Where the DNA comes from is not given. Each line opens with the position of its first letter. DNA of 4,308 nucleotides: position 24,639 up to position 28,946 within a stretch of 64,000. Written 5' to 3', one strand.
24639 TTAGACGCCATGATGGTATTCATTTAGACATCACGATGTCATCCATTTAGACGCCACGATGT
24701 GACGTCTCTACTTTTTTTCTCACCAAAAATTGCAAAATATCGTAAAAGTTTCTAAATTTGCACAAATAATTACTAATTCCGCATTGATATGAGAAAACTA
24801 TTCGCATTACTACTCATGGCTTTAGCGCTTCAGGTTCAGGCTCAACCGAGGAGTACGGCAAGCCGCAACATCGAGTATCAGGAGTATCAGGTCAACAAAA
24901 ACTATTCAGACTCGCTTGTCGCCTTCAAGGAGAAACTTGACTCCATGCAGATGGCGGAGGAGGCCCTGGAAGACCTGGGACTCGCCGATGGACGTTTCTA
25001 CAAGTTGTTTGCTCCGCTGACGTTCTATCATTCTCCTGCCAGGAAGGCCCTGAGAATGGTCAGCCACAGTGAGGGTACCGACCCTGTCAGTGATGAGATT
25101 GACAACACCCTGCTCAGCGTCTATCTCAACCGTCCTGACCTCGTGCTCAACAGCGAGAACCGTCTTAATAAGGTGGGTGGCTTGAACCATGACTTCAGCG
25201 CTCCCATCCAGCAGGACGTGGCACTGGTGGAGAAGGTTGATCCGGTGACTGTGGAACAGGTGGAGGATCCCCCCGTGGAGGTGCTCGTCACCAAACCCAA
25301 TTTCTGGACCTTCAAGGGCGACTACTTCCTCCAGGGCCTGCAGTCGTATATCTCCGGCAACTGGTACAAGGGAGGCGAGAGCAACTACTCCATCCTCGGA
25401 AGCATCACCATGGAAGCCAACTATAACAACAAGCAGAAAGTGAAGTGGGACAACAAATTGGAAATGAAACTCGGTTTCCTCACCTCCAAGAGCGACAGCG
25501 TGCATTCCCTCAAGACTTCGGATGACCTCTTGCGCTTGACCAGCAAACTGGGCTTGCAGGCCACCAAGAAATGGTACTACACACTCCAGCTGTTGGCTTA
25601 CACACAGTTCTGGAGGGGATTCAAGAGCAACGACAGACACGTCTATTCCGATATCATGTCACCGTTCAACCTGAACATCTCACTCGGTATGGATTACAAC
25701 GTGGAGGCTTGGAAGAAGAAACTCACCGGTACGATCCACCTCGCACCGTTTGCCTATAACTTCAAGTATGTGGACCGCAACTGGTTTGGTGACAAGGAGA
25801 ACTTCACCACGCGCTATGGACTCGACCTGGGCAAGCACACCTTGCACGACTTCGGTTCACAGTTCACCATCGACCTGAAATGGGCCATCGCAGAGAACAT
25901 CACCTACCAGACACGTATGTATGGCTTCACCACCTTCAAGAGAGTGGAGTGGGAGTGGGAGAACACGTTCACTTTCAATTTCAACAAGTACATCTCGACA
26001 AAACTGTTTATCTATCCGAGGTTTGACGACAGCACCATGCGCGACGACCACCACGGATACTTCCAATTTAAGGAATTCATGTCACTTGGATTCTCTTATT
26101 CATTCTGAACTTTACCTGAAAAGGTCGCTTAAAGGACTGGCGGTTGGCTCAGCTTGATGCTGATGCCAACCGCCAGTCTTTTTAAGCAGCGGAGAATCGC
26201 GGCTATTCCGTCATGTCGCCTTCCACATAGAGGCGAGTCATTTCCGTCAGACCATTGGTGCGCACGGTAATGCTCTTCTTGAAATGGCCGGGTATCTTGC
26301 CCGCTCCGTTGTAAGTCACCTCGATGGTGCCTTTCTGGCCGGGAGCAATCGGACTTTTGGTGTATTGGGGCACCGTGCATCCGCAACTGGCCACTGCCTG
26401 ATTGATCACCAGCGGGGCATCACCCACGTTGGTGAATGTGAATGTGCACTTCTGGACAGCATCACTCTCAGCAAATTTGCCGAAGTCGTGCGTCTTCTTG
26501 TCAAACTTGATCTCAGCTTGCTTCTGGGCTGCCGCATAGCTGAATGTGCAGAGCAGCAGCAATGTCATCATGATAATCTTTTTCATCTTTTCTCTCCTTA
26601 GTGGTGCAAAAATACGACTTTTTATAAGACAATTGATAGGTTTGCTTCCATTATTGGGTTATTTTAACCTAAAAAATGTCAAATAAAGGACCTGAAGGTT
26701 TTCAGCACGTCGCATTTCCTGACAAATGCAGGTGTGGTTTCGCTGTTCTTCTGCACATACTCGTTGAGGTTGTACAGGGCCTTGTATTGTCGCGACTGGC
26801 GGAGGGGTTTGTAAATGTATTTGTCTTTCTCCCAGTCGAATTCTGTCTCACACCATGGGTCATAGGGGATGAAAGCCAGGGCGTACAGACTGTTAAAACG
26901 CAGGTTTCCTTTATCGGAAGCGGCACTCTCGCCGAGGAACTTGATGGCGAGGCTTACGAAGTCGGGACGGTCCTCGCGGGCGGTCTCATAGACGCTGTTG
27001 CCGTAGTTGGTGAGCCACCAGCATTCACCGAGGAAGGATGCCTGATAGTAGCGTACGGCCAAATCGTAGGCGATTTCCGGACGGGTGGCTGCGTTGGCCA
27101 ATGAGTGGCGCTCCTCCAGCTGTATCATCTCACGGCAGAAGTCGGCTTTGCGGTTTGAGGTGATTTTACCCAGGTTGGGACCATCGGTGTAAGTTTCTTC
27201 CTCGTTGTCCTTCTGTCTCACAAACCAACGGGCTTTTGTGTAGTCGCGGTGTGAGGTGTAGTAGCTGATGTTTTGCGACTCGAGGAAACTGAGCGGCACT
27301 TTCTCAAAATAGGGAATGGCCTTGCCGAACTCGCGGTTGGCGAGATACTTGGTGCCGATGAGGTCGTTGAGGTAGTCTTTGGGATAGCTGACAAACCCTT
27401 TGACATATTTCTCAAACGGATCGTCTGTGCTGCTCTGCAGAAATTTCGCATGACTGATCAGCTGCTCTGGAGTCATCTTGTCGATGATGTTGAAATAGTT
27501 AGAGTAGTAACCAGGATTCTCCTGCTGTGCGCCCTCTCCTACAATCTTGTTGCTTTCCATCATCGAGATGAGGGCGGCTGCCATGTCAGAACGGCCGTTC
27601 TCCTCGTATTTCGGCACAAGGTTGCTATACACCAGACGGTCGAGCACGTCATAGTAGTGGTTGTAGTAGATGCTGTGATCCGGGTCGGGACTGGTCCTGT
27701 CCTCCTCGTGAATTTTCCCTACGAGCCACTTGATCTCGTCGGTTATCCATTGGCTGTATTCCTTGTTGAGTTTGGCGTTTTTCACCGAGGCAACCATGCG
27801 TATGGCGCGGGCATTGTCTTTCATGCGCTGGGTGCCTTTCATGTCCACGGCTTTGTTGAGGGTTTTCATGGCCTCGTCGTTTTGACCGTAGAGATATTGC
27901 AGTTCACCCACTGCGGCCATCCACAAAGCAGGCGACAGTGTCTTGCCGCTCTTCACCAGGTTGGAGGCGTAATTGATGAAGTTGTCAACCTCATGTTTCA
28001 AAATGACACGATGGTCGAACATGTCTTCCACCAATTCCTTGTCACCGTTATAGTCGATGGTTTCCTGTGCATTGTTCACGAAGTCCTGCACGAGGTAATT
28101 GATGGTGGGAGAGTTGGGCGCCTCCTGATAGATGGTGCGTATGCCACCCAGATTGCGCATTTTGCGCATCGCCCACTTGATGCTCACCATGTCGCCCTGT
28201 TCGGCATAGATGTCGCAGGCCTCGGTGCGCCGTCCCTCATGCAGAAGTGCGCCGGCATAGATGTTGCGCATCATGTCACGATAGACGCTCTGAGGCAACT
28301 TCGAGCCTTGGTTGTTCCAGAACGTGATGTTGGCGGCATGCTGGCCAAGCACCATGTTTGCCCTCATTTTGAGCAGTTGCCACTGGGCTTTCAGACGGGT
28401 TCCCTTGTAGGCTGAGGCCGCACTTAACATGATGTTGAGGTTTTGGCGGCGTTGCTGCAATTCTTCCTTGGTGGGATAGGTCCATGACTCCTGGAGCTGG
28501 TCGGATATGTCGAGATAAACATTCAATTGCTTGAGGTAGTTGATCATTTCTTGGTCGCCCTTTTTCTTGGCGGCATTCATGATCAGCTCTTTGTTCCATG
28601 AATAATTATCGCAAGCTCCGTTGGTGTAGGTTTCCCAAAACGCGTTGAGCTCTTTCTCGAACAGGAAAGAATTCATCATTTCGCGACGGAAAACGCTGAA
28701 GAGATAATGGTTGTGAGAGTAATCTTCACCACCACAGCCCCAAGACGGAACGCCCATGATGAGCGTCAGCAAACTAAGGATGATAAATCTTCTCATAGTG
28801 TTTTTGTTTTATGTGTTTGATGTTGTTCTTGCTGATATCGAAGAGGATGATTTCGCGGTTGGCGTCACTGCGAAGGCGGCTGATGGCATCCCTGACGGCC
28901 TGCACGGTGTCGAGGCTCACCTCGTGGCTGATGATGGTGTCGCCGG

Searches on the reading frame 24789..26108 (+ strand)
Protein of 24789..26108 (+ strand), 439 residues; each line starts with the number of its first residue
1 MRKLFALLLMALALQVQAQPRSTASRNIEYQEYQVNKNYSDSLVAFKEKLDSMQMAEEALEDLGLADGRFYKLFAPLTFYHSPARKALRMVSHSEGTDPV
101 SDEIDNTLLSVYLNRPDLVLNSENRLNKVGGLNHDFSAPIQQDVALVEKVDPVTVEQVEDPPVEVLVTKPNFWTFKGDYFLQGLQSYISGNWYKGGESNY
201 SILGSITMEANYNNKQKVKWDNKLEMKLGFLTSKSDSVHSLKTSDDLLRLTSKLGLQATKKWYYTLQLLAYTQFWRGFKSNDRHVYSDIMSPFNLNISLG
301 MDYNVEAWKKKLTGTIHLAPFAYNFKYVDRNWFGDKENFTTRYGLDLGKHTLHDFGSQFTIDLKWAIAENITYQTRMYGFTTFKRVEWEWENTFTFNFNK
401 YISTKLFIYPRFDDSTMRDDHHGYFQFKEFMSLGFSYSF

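Call 4: search_protein_families(library=pfam, proteins=[window:24789-26108:+], max_evalue=0.01)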
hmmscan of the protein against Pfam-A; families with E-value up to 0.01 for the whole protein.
window:24789-26108:+ (439 aa): 1 family
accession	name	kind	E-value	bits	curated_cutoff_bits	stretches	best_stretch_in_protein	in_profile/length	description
PF11276.14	DUF3078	-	3.6e-28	98.2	25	1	185-278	3-92/92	Protein of unknown function (DUF3078)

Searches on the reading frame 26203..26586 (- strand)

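Call 4: search_protein_families(library=pfam, proteins=[window:26203-26586:-], max_evalue=0.01)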
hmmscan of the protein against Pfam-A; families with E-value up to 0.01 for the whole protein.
window:26203-26586:- (127 aa): 2 families
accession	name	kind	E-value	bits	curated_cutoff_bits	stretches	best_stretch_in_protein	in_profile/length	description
PF07610.17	DUF1573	-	1.3e-34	118.6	26.1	1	26-124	1-97/98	Protein of unknown function (DUF1573)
PF22544.2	HYDIN_VesB_CFA65-like_Ig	-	6.7e-16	58.8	25.5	1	25-124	2-100/100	HYDIN/CFA65/VesB-like, Ig-like domain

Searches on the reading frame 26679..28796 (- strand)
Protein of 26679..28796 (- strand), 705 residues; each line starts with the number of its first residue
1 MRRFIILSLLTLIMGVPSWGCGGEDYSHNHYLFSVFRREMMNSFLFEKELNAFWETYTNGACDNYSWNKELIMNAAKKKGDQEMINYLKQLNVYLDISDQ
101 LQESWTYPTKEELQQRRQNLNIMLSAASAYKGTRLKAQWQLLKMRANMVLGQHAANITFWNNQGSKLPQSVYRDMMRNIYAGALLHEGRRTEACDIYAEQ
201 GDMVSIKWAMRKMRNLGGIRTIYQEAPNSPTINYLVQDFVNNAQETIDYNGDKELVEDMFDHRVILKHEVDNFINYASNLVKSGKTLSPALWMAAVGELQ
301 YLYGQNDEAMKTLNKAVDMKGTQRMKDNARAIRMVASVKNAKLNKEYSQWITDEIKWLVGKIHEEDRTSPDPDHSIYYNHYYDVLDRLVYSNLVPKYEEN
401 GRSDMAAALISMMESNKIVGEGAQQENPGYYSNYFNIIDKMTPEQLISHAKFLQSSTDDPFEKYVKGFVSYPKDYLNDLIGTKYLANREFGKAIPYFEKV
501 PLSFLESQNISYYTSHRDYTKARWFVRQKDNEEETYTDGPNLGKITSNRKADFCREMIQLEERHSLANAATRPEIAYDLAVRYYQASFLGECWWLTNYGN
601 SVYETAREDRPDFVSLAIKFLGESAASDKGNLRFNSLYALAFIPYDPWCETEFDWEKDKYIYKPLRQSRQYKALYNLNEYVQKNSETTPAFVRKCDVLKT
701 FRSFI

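Call 4: search_protein_families(library=pfam, proteins=[window:26679-28796:-], max_evalue=0.01)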
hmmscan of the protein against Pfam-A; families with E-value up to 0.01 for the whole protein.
window:26679-28796:- (705 aa): 0 families

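Call 11: search_protein_families(library=ncbifam, proteins=[window:26679-28796:-], max_evalue=0.01)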
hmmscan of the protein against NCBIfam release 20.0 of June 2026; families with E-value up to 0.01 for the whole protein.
window:26679-28796:- (705 aa): 0 families

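Call 12: search_protein_families(library=pfam, proteins=[window:26679-28796:-], max_evalue=10)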
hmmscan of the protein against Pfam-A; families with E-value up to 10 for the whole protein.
window:26679-28796:- (705 aa): 6 families
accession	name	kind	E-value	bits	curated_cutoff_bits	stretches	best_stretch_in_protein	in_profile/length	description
PF00515.34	TPR_1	-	0.038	14.3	27.8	1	480-500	7-27/34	Tetratricopeptide repeat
PF13181.12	TPR_8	-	0.087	13.5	25.7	0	304-320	15-31/34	Tetratricopeptide repeat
PF13428.12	TPR_14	-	0.15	13.3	23.5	0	290-318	2-29/44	Tetratricopeptide repeat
PF13424.12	TPR_12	-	0.22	12.2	30.1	1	289-319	44-74/77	Tetratricopeptide repeat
PF14942.11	Muted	-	0.6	10.7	26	0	256-275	8-27/146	Organelle biogenesis, Muted-like protein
PF14278.11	TetR_C_8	-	3.7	8.1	26.1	1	54-91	3-40/103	Transcriptional regulator C-terminal region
